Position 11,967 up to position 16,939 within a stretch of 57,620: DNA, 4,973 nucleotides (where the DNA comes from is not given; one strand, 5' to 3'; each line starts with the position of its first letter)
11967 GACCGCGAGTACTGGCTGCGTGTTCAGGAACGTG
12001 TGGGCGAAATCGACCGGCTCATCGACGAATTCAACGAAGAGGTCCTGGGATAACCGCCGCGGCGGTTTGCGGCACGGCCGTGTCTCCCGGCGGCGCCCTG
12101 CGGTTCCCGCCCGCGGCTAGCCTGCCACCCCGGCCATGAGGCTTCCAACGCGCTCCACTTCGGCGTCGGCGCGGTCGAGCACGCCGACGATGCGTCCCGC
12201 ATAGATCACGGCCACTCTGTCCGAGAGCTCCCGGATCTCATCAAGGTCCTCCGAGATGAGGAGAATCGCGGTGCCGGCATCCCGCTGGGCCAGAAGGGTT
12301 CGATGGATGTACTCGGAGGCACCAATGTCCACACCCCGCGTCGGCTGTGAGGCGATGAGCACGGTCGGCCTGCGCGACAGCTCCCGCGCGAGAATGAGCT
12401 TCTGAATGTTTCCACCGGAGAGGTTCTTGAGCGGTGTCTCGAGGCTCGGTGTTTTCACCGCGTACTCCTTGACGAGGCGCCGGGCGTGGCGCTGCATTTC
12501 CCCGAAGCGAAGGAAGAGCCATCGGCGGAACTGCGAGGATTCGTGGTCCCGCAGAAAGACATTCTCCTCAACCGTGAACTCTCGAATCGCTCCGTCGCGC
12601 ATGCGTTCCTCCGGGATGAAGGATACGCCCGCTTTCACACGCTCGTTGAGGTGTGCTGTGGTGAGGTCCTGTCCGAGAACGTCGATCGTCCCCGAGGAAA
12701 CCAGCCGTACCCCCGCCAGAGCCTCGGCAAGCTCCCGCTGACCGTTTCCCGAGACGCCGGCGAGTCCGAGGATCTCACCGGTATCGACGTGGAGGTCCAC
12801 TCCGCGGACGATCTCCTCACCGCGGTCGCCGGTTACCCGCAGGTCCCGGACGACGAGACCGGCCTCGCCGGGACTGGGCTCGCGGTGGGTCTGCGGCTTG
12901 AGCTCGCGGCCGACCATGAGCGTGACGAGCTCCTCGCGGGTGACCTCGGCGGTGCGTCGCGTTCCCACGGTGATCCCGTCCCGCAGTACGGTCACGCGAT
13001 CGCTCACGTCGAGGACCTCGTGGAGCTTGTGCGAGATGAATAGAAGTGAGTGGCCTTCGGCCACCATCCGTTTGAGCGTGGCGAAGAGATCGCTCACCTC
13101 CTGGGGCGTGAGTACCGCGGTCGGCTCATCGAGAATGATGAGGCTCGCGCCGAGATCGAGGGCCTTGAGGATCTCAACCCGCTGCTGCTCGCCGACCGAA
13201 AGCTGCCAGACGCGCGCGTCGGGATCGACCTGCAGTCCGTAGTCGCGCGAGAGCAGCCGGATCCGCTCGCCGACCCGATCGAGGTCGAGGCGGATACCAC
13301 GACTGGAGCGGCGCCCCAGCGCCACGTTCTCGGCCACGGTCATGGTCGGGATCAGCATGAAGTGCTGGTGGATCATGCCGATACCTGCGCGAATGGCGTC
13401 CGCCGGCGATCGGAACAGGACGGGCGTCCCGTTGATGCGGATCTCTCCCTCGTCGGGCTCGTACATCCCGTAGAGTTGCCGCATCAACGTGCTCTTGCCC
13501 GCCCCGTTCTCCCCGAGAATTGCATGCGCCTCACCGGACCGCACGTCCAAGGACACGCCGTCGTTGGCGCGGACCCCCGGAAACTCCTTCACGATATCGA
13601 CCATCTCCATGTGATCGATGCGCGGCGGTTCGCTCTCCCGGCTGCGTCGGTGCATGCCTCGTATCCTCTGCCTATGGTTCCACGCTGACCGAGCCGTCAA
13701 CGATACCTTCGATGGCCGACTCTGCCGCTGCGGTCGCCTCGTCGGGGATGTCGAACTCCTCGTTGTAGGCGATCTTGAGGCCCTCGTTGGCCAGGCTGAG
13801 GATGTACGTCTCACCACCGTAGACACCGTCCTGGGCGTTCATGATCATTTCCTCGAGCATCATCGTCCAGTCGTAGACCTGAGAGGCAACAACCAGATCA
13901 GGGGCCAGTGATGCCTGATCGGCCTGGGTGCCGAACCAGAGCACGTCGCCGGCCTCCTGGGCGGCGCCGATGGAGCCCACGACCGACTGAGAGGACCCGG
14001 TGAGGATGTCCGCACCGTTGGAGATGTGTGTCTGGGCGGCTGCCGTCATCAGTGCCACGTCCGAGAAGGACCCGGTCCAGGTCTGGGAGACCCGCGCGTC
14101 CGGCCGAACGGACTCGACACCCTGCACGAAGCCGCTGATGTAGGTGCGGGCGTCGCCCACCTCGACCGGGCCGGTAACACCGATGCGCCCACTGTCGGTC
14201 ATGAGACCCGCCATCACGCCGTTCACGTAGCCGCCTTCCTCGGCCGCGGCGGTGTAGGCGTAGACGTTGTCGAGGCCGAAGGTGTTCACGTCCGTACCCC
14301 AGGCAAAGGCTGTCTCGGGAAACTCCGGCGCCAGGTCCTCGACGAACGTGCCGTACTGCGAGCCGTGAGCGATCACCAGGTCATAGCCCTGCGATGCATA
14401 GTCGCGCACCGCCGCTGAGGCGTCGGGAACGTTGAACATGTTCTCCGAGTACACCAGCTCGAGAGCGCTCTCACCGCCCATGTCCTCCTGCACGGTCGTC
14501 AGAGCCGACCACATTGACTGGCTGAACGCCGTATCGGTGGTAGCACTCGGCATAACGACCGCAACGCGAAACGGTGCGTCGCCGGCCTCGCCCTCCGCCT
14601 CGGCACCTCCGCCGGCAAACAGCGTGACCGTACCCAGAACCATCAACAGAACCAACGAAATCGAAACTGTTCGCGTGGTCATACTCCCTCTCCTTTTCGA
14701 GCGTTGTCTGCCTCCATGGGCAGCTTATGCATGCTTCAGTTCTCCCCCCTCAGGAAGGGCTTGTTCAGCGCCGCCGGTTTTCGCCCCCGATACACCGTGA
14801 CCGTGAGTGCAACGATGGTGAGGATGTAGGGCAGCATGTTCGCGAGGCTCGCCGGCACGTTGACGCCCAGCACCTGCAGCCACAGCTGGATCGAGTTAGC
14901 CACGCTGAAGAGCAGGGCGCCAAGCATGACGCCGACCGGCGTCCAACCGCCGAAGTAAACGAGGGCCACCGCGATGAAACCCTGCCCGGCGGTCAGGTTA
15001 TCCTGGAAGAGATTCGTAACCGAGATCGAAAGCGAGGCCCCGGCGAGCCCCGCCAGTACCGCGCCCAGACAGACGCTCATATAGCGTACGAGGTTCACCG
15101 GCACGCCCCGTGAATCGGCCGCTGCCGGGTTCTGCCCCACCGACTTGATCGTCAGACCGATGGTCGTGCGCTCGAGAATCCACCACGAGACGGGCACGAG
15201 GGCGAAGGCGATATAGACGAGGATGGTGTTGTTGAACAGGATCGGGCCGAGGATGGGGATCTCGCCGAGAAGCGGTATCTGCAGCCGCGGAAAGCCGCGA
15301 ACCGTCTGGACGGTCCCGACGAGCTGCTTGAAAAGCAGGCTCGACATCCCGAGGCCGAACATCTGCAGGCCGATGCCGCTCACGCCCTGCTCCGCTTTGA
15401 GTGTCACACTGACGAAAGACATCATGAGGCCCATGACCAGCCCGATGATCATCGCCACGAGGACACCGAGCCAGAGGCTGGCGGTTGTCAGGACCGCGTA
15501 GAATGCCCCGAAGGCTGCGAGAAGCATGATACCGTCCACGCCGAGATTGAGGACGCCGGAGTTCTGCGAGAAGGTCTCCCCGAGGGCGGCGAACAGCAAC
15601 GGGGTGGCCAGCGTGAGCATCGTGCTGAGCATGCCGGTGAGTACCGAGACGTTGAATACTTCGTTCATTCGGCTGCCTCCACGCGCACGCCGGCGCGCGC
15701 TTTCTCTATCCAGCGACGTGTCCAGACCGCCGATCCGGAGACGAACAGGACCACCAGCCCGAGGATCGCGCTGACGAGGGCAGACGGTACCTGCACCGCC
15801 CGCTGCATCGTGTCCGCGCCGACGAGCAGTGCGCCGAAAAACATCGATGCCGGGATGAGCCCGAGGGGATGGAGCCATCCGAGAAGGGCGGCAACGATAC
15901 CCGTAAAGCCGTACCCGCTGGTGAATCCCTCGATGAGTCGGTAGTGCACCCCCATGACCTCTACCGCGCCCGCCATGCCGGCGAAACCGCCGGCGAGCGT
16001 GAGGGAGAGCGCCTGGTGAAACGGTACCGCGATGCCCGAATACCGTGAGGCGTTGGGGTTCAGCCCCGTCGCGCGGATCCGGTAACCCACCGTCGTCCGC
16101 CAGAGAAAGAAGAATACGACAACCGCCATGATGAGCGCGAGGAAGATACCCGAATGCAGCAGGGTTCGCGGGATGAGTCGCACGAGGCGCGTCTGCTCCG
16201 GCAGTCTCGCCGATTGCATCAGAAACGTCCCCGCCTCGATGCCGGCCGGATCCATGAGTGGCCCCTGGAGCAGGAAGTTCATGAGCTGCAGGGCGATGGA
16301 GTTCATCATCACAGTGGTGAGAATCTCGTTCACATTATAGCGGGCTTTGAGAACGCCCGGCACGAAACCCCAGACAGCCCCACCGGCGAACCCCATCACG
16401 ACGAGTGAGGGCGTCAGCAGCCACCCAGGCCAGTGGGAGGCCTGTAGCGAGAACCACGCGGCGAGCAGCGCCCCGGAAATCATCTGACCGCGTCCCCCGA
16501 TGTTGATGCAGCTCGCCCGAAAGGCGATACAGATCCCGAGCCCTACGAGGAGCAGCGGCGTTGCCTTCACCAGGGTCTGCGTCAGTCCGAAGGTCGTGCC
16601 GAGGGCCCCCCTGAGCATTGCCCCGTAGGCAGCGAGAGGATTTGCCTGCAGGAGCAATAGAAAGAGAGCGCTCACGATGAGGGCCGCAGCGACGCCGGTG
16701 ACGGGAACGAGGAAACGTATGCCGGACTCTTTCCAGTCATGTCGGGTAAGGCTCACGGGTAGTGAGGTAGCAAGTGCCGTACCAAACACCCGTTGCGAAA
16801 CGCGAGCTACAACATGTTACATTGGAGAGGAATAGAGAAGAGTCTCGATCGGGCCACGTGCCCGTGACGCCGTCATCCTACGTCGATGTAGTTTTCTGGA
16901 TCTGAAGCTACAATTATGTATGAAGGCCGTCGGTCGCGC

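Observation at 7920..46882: Composite purine/urate catabolic supercluster that combines the O2-dependent uricase route with the ygeW-ygeY-ssnA-ygfK-xdhD gene set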

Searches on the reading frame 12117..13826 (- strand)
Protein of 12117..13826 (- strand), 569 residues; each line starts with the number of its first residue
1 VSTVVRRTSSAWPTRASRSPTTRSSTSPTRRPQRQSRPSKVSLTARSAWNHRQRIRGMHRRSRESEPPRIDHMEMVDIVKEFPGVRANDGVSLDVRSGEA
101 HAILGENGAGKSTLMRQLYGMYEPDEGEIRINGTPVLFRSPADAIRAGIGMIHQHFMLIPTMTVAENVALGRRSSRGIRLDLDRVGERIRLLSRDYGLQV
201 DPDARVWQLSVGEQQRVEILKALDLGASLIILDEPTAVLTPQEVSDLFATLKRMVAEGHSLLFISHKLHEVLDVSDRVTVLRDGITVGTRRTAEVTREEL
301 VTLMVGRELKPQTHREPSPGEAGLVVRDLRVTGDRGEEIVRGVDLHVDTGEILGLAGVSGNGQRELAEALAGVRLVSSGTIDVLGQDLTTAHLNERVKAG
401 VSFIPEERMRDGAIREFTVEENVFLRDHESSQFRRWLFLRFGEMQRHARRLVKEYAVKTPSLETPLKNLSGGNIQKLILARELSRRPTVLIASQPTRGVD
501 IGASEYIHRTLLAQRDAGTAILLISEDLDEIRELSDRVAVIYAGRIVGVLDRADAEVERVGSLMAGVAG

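Call 5: search_protein_families(library=ncbifam, proteins=[window:12117-13826:-], max_evalue=0.00001)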
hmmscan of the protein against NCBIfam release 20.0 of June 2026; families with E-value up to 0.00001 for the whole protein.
window:12117-13826:- (569 aa): 187 families (the best 25 are shown)
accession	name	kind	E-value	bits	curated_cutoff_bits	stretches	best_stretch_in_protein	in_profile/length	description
NF047930.1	ABC_ATP_B6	equivalog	5.7e-147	490.4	670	1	73-566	3-510/510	putative B6 ABC transporter ATP-binding protein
NF008442.0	PRK11288.1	equivalog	2.4e-123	412.1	689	1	72-561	7-492/504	L-arabinose ABC transporter ATP-binding protein AraG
NF010069.0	PRK13549.1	equivalog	2.2e-118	395.9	699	1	73-560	6-497/513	xylose ABC transporter ATP-binding protein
NF041861.1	YtfR_transport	equivalog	3.4e-117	391.9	850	1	74-561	3-487/492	galactofuranose ABC transporter, ATP-binding protein YtfR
NF008030.0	PRK10762.1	equivalog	2.7e-113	379.4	745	1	74-560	6-487/501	ribose ABC transporter ATP-binding protein RbsA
NF040905.2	GguA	equivalog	1.8e-111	373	810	1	73-562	2-498/500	multiple monosaccharide ABC transporter ATP-binding protein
NF008215.0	PRK10982.1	equivalog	8.5e-110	367.7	828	1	73-559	14-497/506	galactose/methyl galactoside ABC transporter ATP-binding protein MglA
NF007253.0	PRK09700.1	equivalog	5e-109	365.2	772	1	72-557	5-498/510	D-allose ABC transporter ATP-binding protein AlsA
NF011967.0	PRK15439.1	equivalog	1.4e-103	347.1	586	1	73-563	12-498/510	autoinducer 2 ABC transporter ATP-binding protein LsrA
TIGR02633.1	xylG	equivalog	1.6e-101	340.3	723.65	1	73-550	2-485/500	D-xylose ABC transporter ATP-binding protein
TIGR03410.1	urea_trans_UrtE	equivalog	4.6e-58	196.4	285.8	2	86-301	14-225/230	urea ABC transporter ATP-binding subunit UrtE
TIGR01188.1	drrA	subfamily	6.7e-56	189.8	312.45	2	80-294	1-210/302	daunorubicin resistance ABC transporter, ATP-binding protein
TIGR02857.1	CydD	equivalog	7.2e-54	183.6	435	2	64-275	313-524/529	thiol reductant ABC exporter subunit CydD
TIGR04406.1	LPS_export_lptB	equivalog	1.6e-53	181.5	240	2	74-301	3-228/239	LPS export ABC transporter ATP-binding protein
TIGR02315.1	ABC_phnC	equivalog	3.8e-52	177.1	266.1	2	74-300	3-238/243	phosphonate ABC transporter ATP-binding protein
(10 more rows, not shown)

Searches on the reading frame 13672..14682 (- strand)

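Call 5: search_protein_families(library=ncbifam, proteins=[window:13672-14682:-], max_evalue=0.00001)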
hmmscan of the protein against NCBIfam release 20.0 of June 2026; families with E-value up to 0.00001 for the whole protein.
window:13672-14682:- (336 aa): 1 family
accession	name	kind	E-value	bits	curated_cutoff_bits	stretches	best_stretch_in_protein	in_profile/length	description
NF047927.1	ABC_BMP_B6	equivalog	1e-31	110.3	400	1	39-335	4-300/314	putative B6 ABC transporter substrate-binding protein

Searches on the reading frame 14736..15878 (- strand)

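Call 5: search_protein_families(library=ncbifam, proteins=[window:14736-15878:-], max_evalue=0.00001)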
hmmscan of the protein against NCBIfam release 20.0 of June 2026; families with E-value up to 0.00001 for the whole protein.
window:14736-15878:- (380 aa): 5 families
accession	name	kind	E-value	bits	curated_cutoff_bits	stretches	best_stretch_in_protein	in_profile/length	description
NF047928.1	ABC_B6_perm_1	equivalog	1e-61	208.8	465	1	71-379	1-310/311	putative B6 ABC transporter permease subunit 1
NF047929.1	ABC_B6_perm_2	equivalog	1.2e-16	60.9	400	1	82-340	44-307/337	putative B6 ABC transporter permease subunit 2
TIGR03409.1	urea_trans_UrtB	equivalog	2.1e-11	44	250.3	1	86-358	6-278/291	urea ABC transporter permease subunit UrtB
NF007014.0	PRK09478.1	equivalog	6.9e-08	32.2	386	1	127-344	97-313/336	galactose/methyl galactoside ABC transporter permease MglC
NF011961.0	PRK15432.1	equivalog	6.8e-07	28.8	388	1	87-373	40-313/344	autoinducer 2 ABC transporter permease LsrC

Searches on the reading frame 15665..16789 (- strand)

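Call 5: search_protein_families(library=ncbifam, proteins=[window:15665-16789:-], max_evalue=0.00001)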
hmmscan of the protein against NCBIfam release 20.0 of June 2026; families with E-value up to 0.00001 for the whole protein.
window:15665-16789:- (374 aa): 6 families
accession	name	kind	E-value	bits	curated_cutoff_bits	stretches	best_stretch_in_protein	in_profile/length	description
NF047929.1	ABC_B6_perm_2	equivalog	2e-57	194.9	400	1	27-351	4-323/337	putative B6 ABC transporter permease subunit 2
NF047928.1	ABC_B6_perm_1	equivalog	1.3e-14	54.1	465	1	69-350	14-288/311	putative B6 ABC transporter permease subunit 1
NF007252.0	PRK09699.1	equivalog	4e-07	29.6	396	1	214-304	179-268/326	D-allose ABC transporter permease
TIGR03409.1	urea_trans_UrtB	equivalog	7.3e-07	29.1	250.3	1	73-276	8-209/291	urea ABC transporter permease subunit UrtB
NF007014.0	PRK09478.1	equivalog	7.9e-07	28.7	386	1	130-281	109-253/336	galactose/methyl galactoside ABC transporter permease MglC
NF008441.0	PRK11285.1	equivalog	5.5e-06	25.7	378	0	130-277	111-244/333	L-arabinose ABC transporter permease AraH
